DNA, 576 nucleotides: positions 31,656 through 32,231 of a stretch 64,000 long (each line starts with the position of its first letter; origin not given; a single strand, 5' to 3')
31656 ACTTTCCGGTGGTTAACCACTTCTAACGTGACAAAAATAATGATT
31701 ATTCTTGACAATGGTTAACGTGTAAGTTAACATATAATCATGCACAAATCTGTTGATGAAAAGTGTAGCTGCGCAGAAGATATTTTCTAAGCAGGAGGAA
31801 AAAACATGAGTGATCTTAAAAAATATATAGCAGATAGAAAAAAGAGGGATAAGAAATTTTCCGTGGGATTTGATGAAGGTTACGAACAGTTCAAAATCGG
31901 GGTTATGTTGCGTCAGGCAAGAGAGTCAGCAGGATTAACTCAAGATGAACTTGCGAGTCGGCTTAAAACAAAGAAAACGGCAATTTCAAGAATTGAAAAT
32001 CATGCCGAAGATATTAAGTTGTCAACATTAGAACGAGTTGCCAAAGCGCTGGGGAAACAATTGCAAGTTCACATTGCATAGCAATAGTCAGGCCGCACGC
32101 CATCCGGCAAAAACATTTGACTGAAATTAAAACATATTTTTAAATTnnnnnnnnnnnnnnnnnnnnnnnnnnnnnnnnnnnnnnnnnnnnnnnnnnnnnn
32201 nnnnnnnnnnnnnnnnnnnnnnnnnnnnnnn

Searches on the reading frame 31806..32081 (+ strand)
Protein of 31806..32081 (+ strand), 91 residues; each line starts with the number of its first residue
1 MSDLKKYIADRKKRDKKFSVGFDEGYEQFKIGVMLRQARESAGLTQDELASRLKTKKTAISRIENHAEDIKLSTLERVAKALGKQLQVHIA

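Call 73: search_protein_families(library=pfam, proteins=[window:31806-32081:+], max_evalue=0.00001)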
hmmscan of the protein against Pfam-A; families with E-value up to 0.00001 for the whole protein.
window:31806-32081:+ (91 aa): 3 families
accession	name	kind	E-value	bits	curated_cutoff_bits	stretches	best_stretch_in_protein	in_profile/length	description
PF01381.28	HTH_3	-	5.7e-12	45.9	23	1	35-86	1-52/55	Helix-turn-helix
PF13560.12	HTH_31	-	1.7e-11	44.6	27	1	31-83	2-55/64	Helix-turn-helix domain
PF12844.13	HTH_19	-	2.6e-09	37.3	30.2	1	34-83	3-52/64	Helix-turn-helix domain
